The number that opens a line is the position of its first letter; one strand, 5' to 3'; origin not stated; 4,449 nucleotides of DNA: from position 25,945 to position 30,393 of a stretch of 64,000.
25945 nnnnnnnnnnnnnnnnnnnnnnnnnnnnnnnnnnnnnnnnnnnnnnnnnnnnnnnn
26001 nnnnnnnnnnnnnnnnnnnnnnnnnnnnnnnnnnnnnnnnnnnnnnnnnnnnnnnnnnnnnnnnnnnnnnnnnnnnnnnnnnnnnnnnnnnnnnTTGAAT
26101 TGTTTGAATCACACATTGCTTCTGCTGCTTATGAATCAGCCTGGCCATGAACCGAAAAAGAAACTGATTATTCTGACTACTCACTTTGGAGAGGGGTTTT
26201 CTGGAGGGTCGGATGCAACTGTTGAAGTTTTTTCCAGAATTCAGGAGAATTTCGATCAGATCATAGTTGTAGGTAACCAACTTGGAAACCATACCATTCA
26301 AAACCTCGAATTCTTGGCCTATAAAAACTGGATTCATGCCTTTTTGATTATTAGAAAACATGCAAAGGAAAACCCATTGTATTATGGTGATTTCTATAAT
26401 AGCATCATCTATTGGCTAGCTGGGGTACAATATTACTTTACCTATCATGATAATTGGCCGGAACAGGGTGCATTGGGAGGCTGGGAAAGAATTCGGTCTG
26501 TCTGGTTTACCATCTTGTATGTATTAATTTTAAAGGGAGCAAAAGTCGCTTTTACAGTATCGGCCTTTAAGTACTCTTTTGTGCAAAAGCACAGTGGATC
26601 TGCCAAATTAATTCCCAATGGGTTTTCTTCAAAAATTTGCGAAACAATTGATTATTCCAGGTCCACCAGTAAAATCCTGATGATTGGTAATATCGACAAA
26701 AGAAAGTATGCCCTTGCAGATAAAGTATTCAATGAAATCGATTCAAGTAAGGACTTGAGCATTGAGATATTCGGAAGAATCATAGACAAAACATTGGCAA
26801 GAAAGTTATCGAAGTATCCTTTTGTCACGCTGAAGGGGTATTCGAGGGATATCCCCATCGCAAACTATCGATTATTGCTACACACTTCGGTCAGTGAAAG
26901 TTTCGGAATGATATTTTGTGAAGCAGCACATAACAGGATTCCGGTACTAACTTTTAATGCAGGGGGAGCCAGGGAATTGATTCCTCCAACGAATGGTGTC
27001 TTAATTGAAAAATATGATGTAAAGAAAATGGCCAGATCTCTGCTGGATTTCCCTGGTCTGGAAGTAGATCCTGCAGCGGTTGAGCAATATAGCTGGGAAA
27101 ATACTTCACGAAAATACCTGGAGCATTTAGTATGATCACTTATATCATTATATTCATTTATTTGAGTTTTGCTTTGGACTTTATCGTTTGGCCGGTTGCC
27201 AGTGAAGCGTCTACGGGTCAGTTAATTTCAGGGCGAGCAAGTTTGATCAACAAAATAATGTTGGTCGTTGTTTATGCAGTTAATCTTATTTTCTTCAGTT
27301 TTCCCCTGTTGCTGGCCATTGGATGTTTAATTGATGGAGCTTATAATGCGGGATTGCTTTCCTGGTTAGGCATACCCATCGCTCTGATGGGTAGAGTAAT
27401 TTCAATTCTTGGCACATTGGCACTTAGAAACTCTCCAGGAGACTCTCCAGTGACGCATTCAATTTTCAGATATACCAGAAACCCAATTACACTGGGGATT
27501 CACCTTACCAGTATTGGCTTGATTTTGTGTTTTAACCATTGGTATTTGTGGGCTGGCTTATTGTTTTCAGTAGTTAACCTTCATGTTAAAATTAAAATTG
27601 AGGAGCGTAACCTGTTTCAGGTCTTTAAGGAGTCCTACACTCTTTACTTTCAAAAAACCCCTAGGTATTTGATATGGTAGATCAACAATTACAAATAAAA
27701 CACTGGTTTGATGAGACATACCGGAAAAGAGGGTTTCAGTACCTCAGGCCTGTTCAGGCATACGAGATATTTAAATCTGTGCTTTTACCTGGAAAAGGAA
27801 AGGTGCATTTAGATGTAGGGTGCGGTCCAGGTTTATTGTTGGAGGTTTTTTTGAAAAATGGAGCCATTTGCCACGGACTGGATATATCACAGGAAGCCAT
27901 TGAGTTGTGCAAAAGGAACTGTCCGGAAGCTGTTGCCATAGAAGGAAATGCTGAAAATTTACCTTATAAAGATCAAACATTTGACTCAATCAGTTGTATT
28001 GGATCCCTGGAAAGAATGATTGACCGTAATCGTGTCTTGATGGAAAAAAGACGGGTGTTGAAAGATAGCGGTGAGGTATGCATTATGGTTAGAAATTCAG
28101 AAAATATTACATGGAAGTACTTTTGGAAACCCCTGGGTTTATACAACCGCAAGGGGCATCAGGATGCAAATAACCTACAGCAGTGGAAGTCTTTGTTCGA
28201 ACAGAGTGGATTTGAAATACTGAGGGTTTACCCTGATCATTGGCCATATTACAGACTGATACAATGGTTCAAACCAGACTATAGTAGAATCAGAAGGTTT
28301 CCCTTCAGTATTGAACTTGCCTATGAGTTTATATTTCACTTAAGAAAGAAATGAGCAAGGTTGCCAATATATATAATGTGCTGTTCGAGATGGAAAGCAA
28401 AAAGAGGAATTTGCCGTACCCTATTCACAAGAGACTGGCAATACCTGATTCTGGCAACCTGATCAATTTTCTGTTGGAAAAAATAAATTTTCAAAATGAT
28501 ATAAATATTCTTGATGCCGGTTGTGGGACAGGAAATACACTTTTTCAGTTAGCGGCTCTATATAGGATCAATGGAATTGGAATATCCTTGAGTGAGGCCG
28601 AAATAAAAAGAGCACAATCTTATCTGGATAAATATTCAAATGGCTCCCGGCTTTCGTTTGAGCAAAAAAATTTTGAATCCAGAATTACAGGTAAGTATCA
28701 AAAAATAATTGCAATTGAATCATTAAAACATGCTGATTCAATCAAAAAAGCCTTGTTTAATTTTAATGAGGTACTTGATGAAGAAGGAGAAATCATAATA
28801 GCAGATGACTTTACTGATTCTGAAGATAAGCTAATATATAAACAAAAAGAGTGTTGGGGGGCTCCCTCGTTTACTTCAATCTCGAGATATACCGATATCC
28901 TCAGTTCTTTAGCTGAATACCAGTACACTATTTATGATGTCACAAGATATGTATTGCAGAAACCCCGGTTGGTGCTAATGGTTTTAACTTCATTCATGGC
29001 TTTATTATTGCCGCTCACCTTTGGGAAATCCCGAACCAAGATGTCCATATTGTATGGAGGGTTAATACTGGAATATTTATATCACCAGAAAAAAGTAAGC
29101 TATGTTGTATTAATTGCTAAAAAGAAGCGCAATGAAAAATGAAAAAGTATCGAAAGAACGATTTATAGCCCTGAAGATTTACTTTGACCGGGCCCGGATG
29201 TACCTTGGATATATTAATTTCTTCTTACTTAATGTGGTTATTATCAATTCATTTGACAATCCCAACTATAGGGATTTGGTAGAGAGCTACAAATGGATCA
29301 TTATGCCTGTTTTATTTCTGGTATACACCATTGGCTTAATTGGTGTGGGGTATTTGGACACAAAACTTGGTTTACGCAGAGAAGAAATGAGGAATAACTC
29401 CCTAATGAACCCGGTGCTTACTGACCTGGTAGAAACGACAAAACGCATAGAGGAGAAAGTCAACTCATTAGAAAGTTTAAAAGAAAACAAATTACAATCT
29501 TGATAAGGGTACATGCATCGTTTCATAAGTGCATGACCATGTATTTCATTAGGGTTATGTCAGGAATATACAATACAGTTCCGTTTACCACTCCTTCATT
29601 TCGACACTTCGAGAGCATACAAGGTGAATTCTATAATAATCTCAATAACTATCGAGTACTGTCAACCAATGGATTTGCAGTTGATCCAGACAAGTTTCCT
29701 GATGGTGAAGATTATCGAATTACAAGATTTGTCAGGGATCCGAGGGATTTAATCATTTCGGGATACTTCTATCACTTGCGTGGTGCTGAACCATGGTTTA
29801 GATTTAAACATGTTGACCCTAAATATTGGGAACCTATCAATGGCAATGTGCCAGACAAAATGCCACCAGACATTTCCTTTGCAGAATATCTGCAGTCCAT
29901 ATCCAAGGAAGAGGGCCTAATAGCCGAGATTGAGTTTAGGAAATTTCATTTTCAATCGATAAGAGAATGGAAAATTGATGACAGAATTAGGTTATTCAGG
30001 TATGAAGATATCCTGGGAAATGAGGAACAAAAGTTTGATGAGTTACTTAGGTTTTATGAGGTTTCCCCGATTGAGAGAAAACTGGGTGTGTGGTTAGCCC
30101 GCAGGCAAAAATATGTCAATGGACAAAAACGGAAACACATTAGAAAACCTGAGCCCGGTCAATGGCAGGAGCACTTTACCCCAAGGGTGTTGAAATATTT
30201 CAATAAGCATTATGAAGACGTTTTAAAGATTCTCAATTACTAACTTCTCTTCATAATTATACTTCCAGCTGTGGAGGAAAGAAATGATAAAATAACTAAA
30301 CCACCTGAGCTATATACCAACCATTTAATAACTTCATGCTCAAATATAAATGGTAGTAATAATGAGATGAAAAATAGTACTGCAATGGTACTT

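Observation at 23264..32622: Orphan biosynthetic operon initiated by a stand-alone GTP cyclohydrolase II, with tailoring and lipid-type transferases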

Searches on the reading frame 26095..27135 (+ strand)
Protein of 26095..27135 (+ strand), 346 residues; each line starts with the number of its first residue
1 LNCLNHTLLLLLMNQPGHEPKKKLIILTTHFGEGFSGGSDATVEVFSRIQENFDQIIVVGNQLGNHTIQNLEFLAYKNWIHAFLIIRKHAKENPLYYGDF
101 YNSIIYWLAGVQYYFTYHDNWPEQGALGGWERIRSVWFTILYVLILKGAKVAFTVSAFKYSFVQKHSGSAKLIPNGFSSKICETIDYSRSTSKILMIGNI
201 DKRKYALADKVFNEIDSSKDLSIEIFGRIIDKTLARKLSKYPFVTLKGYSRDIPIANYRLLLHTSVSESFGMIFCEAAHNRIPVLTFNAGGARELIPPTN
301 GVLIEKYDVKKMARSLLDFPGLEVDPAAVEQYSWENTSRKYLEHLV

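Call 4: search_protein_families(library=pfam, proteins=[window:26095-27135:+], max_evalue=0.01)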
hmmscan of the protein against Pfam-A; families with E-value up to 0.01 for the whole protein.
window:26095-27135:+ (346 aa): 4 families
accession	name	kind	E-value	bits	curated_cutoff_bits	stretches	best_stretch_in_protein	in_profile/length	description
PF00534.26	Glycos_transf_1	-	2.3e-10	40.7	26.4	1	193-318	17-154/172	Glycosyl transferases group 1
PF13692.12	Glyco_trans_1_4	-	2.8e-10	41.1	27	1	193-317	3-137/142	Glycosyl transferases group 1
PF13439.12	Glyco_transf_4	-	0.00083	19.9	28.5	1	104-177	88-166/170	Glycosyltransferase Family 4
PF20706.3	GT4-conflict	-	0.0029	17.1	26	1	257-299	281-323/385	Family 4 Glycosyltransferase in conflict systems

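Call 5: search_protein_families(library=ncbifam, proteins=[window:26095-27135:+], max_evalue=0.01)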
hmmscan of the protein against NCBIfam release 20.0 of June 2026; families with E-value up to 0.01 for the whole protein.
window:26095-27135:+ (346 aa): 9 families
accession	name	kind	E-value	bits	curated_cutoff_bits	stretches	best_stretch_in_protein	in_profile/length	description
NF053787.1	GlcN_PG_synth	equivalog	3.6e-08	32.6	480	1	256-319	260-323/361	N-acetylglucosaminyl phosphatidylglycerol synthase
TIGR03999.1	thiol_BshA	equivalog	2.7e-07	29.9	273.7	1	260-318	275-334/375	N-acetyl-alpha-D-glucosaminyl L-malate synthase BshA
NF041876.1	EPS_EpsE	equivalog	3.1e-05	23.4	400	1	260-319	298-358/389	exopolysaccharide biosynthesis GT4 family glycosyltransferase EpsE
TIGR03088.1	stp2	hypoth_equivalog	0.00029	20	409.05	1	243-319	256-335/374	TIGR03088 family PEP-CTERM/XrtA system glycosyltransferase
TIGR02472.1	sucr_P_syn_N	equivalog_domain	0.00029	19.8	576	1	261-318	344-402/439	sucrose-phosphate synthase, putative, glycosyltransferase domain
TIGR02470.1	sucr_synth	equivalog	0.0016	16.6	810.4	1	262-333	648-721/784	sucrose synthase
NF007396.0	PRK09922.1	equivalog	0.002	17.1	385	1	255-319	257-323/361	lipopolysaccharide 1,6-galactosyltransferase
NF047684.1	TeichurnBiosyTuaC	equivalog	0.0043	16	550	1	262-331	294-363/391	teichuronic acid biosynthesis protein TuaC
TIGR03449.1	mycothiol_MshA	equivalog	0.0097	14.8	462.5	0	264-318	310-365/406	D-inositol-3-phosphate glycosyltransferase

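Call 40: search_solved_structures(query=window:26095-27135:+, max_evalue=0.01)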
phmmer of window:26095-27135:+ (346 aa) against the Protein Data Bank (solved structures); distinct sequences matched with E-value up to 0.01: 8.
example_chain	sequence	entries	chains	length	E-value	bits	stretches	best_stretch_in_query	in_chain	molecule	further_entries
3oka_A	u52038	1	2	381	0.00091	21.6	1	268-319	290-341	GDP-mannose-dependent alpha-(1-6)-phosphatidylinositol monomannoside mannosyltransferase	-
3okc_A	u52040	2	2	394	0.00095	21.5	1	268-319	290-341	GDP-mannose-dependent alpha-(1-6)-phosphatidylinositol monomannoside mannosyltransferase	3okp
4x7m_A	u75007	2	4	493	0.0011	21.3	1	228-341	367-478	TarM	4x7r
4x6l_A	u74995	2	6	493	0.0012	21.2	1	228-341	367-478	TarM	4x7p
4wac_A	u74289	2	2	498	0.0012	21.2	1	228-341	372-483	Glycosyl transferase, group 1 family protein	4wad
7qnt_AAA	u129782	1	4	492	0.0043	19.3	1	241-318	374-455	TarM(Se)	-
7qd7_AAA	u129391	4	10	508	0.0044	19.3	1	241-318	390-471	TarM(Se)_G117R | TarM(Se)_G117R-4RboP | TarM(Se)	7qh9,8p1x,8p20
2r60_A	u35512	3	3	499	0.0068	18.7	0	260-344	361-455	Glycosyl transferase, group 1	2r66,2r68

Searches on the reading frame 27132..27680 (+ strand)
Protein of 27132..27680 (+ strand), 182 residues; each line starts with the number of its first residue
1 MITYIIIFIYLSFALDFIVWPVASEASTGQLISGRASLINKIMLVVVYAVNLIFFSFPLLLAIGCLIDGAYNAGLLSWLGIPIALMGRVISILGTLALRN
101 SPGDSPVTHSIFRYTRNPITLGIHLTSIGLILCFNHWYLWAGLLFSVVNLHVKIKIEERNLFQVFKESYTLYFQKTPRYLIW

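Call 4: search_protein_families(library=pfam, proteins=[window:27132-27680:+], max_evalue=0.01)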
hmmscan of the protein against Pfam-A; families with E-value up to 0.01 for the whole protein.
window:27132-27680:+ (182 aa): 2 families
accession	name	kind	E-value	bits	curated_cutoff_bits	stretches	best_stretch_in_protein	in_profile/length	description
PF04191.18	PEMT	-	3.7e-07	31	25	1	102-167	38-104/105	Phospholipid methyltransferase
PF04140.19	ICMT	-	0.00065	20.5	24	1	97-162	26-94/95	Isoprenylcysteine carboxyl methyltransferase (ICMT) family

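Call 5: search_protein_families(library=ncbifam, proteins=[window:27132-27680:+], max_evalue=0.01)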
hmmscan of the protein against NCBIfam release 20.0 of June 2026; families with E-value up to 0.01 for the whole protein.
window:27132-27680:+ (182 aa): 1 family
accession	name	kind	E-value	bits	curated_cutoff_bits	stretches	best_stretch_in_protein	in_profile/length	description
NF040696.1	isopcys_mtase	equivalog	9.6e-06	25.6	160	1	105-179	111-186/190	protein-S-isoprenylcysteine O-methyltransferase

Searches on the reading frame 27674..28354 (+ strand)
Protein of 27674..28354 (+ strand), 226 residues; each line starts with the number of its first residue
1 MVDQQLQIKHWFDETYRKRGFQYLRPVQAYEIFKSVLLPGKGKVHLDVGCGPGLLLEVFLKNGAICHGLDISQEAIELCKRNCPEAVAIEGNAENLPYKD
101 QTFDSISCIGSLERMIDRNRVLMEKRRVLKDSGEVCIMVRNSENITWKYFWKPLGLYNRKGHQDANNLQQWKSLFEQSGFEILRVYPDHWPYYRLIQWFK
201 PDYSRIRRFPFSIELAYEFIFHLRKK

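Call 4: search_protein_families(library=pfam, proteins=[window:27674-28354:+], max_evalue=0.01)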
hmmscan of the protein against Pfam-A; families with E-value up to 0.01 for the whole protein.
window:27674-28354:+ (226 aa): 10 families
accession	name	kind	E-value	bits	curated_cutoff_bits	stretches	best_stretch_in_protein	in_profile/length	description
PF08241.18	Methyltransf_11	-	1.7e-20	73.9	21.2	1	46-137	1-95/95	Methyltransferase domain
PF13649.12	Methyltransf_25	-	1.8e-16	61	27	1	46-133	2-97/97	Methyltransferase domain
PF13489.12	Methyltransf_23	-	4.9e-15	56.1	27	1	39-184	20-163/164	Methyltransferase domain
PF13847.12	Methyltransf_31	-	1.2e-14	54.7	27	1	41-138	3-110/145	Methyltransferase domain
PF08242.18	Methyltransf_12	-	4.8e-12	46.9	30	1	46-134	1-97/98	Methyltransferase domain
PF01209.24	Ubie_methyltran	-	2.2e-08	34.2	20.1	1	41-139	47-153/233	ubiE/COQ5 methyltransferase family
PF07021.18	MetW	-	2.1e-05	24.7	21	1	42-130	14-103/193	Methionine biosynthesis protein MetW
PF02353.26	CMAS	-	0.0005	19.9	27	1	41-119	62-144/273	Mycolic acid cyclopropane synthetase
PF05175.20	MTS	-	0.0016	18.6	23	1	41-86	31-78/170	Methyltransferase small domain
PF01728.25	FtsJ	-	0.0048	17.3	24.1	1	31-100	14-82/181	FtsJ-like methyltransferase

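Call 5: search_protein_families(library=ncbifam, proteins=[window:27674-28354:+], max_evalue=0.01)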
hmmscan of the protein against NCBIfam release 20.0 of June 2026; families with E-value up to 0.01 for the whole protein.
window:27674-28354:+ (226 aa): 34 families (the best 25 are shown)
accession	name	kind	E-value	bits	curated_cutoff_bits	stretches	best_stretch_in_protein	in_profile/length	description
NF045667.1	MTase_DVU1556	equivalog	1.4e-17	63.9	155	1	42-184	23-164/213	DVU_1556 family methyltransferase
TIGR01934.1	MenG_MenH_UbiE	subfamily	4e-13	49.2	158.35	1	40-146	38-150/223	ubiquinone/menaquinone biosynthesis methyltransferase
NF001244.0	PRK00216.1-5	equivalog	7.8e-12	45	216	1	40-138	47-154/236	bifunctional demethylmenaquinone methyltransferase/2-methoxy-6-polyprenyl-1,4-benzoquinol methylase UbiE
NF045825.1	FAmtase_mtf2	equivalog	6.5e-11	41.9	400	1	41-145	58-167/248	fatty-acid O-methyltransferase Mtf2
NF045823.1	PthPhpthDimycoMt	equivalog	7e-11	41.8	300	1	41-145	66-175/256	phthiotriol/phenolphthiotriol dimycocerosates methyltransferase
NF001241.0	PRK00216.1-2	equivalog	8.4e-11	41.9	327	1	39-138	49-148/231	demethylmenaquinone methyltransferase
TIGR02072.1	BioC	equivalog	3.7e-10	40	184.95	1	44-188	37-179/244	malonyl-ACP O-methyltransferase BioC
TIGR01983.1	UbiG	equivalog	5.4e-10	38.9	102.95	1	42-147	50-161/228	bifunctional 2-polyprenyl-6-hydroxyphenol methylase/3-demethylubiquinol 3-O-methyltransferase UbiG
NF001243.0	PRK00216.1-4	equivalog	2.3e-09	36.9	235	1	41-149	47-164/237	demethylmenaquinone methyltransferase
NF047649.1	MTase_UXPK_star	exception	2.6e-09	36.5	460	1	42-136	78-180/283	methyltransferase/UXPK-star double selenoprotein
TIGR02752.1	MenG_heptapren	equivalog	5.4e-09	35.9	419.85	1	41-148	45-161/231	demethylmenaquinone methyltransferase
NF043040.1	corrin_prot_MT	hypoth_equivalog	1.3e-08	34.5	180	1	42-139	42-149/216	corrinoid protein-associated methyltransferase CpaM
TIGR02021.1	BchM-ChlM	equivalog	7.7e-08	32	158.9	1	41-112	54-128/218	magnesium protoporphyrin IX methyltransferase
NF041537.1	ArsM_AhpD_UU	exception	2.3e-07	29.9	510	1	41-137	76-180/345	arsenite methyltransferase/AhpD domain selenoprotein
NF041675.1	sarc_dimgly_tmase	equivalog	2.6e-07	30.8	550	1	89-136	121-168/278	sarcosine/dimethylglycine N-methyltransferase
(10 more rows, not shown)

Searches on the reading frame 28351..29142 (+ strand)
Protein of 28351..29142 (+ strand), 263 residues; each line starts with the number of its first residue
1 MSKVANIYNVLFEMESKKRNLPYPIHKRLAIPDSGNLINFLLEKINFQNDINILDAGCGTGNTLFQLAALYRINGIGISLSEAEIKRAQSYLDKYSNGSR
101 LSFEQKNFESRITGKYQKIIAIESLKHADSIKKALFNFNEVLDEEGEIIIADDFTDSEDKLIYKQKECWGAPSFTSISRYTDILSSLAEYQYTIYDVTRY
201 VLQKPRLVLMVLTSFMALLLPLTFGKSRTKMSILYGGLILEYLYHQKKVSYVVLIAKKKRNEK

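Call 4: search_protein_families(library=pfam, proteins=[window:28351-29142:+], max_evalue=0.01)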
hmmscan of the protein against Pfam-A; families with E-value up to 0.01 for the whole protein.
window:28351-29142:+ (263 aa): 10 families
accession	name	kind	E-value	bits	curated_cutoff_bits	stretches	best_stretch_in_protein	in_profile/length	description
PF13847.12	Methyltransf_31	-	2.4e-12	47.2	27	1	50-154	4-113/145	Methyltransferase domain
PF02353.26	CMAS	-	3.6e-11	43.3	27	1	39-158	52-172/273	Mycolic acid cyclopropane synthetase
PF13489.12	Methyltransf_23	-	5.6e-10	39.6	27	1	37-161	12-128/164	Methyltransferase domain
PF13649.12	Methyltransf_25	-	1.3e-09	39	27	1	53-146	1-97/97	Methyltransferase domain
PF08242.18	Methyltransf_12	-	2.5e-09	38.2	30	1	54-147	1-97/98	Methyltransferase domain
PF08241.18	Methyltransf_11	-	3.4e-07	31.2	21.2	1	54-150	1-95/95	Methyltransferase domain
PF03291.22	mRNA_G-N7_MeTrfase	-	0.0011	18.6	26.6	1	3-112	13-121/315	mRNA (guanine-N(7))-methyltransferase domain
PF19587.5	DUF6094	-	0.0012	18.2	22.8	1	35-100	142-209/344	Uncharacterised methyltransferase family (DUF6094)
PF08123.19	DOT1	-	0.0032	17.5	23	1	37-98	30-92/205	Histone methylation protein DOT1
PF13679.12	Methyltransf_32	-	0.0038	17.6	27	1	36-113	11-94/143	Methyltransferase domain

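Call 5: search_protein_families(library=ncbifam, proteins=[window:28351-29142:+], max_evalue=0.01)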
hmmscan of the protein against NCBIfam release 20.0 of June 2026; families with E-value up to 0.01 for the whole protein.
window:28351-29142:+ (263 aa): 19 families
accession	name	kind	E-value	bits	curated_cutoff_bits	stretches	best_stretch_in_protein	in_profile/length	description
NF045667.1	MTase_DVU1556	equivalog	2.3e-10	40.3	155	1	37-160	10-129/213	DVU_1556 family methyltransferase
NF040660.1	mycolic_MTase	equivalog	2.9e-09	36.9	390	1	39-151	50-163/283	cyclopropane mycolic acid synthase family methyltransferase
TIGR02021.1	BchM-ChlM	equivalog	2.6e-08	33.6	158.9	1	49-128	54-131/218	magnesium protoporphyrin IX methyltransferase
TIGR01983.1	UbiG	equivalog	3.7e-08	33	102.95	1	49-151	49-152/228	bifunctional 2-polyprenyl-6-hydroxyphenol methylase/3-demethylubiquinol 3-O-methyltransferase UbiG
NF001244.0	PRK00216.1-5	equivalog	6.6e-07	28.9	216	1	46-193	45-193/236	bifunctional demethylmenaquinone methyltransferase/2-methoxy-6-polyprenyl-1,4-benzoquinol methylase UbiE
TIGR02072.1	BioC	equivalog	7.6e-07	29.2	184.95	1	36-187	22-170/244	malonyl-ACP O-methyltransferase BioC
TIGR04543.1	ketoArg_3Met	equivalog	1.7e-06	27.4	425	1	37-148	138-240/336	2-ketoarginine methyltransferase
NF008686.0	PRK11705.1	equivalog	2.7e-06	26.7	400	1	39-129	157-242/383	cyclopropane fatty acyl phospholipid synthase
TIGR01934.1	MenG_MenH_UbiE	subfamily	6e-06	25.7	158.35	1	42-211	32-198/223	ubiquinone/menaquinone biosynthesis methyltransferase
NF053839.1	CPFASynBruc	equivalog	1.1e-05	24.5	600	1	44-150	169-276/410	cyclopropane fatty acid synthase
NF043040.1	corrin_prot_MT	hypoth_equivalog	1.7e-05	24.3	180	1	49-155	41-152/216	corrinoid protein-associated methyltransferase CpaM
TIGR00740.1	TIGR00740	equivalog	7e-05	22.6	193.3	1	36-154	41-163/239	carboxy-S-adenosyl-L-methionine synthase CmoA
NF040703.1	cyclopro_CfaB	exception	0.00011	21.1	650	1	38-131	148-242/393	C17 cyclopropane fatty acid synthase CfaB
NF040539.1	AST_met_ArsM_2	exception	0.00026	20.9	240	1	42-96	49-105/262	putative arsinothricin biosynthesis methyltransferase ArsM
TIGR04345.1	ovoA_Cterm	equivalog_domain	0.00057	19.5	170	0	37-89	29-80/242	putative 4-mercaptohistidine N1-methyltransferase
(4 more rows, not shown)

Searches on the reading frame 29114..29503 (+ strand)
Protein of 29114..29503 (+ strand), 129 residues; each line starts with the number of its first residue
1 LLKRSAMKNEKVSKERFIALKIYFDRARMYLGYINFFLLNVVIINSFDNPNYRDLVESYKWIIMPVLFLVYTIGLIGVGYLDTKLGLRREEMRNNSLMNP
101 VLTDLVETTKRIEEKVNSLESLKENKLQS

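Call 4: search_protein_families(library=pfam, proteins=[window:29114-29503:+], max_evalue=0.01)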
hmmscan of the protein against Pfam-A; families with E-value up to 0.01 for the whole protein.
window:29114-29503:+ (129 aa): 0 families

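Call 5: search_protein_families(library=ncbifam, proteins=[window:29114-29503:+], max_evalue=0.01)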
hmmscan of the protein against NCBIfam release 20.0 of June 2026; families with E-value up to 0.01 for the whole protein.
window:29114-29503:+ (129 aa): 0 families

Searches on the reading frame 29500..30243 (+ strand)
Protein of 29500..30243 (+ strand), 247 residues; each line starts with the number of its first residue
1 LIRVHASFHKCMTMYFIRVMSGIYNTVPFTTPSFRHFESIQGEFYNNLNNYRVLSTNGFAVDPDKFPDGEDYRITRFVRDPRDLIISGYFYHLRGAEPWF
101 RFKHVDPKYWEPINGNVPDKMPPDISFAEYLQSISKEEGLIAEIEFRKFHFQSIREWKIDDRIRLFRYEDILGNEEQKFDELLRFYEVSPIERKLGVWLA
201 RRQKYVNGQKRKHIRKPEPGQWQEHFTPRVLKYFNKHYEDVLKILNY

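Call 4: search_protein_families(library=pfam, proteins=[window:29500-30243:+], max_evalue=0.01)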
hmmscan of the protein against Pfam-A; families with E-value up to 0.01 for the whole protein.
window:29500-30243:+ (247 aa): 1 family
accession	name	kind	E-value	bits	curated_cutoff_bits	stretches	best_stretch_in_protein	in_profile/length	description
PF00685.33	Sulfotransfer_1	-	6.5e-11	42.5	22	1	71-243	90-252/255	Sulfotransferase domain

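Call 5: search_protein_families(library=ncbifam, proteins=[window:29500-30243:+], max_evalue=0.01)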
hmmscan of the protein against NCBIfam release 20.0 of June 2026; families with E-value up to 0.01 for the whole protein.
window:29500-30243:+ (247 aa): 0 families
